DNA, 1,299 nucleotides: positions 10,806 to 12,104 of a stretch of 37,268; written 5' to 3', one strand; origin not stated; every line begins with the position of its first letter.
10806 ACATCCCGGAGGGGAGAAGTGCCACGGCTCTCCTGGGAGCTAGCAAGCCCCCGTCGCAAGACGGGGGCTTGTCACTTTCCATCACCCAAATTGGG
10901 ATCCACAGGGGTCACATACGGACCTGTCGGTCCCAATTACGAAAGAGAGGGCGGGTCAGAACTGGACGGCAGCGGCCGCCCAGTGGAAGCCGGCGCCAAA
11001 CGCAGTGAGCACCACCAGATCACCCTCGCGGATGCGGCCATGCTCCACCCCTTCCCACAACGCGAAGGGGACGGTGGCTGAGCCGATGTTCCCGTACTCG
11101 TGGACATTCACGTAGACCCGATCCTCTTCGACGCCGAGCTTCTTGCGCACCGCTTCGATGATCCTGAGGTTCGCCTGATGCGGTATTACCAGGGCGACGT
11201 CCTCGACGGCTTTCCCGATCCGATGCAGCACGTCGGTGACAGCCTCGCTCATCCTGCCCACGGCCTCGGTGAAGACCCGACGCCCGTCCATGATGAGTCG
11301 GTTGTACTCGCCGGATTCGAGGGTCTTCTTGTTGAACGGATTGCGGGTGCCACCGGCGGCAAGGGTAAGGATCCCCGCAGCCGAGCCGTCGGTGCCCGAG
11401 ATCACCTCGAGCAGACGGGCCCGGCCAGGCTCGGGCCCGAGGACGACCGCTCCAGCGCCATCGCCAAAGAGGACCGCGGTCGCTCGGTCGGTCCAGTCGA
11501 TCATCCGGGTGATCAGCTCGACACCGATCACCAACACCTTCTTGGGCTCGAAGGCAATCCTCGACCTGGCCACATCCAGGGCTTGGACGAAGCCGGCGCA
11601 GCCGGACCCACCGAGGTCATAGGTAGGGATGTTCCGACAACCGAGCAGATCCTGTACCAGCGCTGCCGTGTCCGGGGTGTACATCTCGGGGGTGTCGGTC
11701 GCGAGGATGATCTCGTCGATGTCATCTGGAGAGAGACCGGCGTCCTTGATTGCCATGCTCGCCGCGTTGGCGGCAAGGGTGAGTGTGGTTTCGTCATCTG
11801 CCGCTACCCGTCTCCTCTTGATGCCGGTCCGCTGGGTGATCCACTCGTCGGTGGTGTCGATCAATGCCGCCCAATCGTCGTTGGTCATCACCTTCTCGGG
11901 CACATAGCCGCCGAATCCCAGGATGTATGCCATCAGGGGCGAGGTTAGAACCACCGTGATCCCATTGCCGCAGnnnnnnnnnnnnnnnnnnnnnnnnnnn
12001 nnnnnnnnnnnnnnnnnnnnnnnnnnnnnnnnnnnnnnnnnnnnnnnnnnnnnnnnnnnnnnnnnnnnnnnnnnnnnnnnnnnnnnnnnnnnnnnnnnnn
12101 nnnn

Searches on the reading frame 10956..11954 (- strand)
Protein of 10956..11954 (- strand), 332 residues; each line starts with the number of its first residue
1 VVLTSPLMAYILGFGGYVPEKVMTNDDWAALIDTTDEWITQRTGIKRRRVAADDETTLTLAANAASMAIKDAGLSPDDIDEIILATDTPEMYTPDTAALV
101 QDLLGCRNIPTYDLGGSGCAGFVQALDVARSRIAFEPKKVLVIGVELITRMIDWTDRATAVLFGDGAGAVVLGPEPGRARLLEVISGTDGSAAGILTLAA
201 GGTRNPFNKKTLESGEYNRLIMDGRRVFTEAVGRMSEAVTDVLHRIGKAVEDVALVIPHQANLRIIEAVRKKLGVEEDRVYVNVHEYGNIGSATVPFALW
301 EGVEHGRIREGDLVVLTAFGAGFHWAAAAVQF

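Call 15: search_protein_families(library=pfam, proteins=[window:10956-11954:-], max_evalue=0.0001)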
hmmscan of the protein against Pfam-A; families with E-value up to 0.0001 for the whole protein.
window:10956-11954:- (332 aa): 4 families
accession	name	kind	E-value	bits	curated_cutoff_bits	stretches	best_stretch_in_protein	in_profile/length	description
PF08541.16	ACP_syn_III_C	-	1.6e-32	112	26.6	1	243-331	1-89/90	3-Oxoacyl-[acyl-carrier-protein (ACP)] synthase III C terminal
PF08545.16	ACP_syn_III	-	1.5e-21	76.5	24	1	118-190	6-80/80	3-Oxoacyl-[acyl-carrier-protein (ACP)] synthase III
PF00195.25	Chal_sti_synt_N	-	9.8e-06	25.6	27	1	45-176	88-225/225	Chalcone and stilbene synthases, N-terminal domain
PF08392.18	FAE1_CUT1_RppA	-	1.9e-05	24.6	27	1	50-172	77-203/290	FAE1/Type III polyketide synthase-like protein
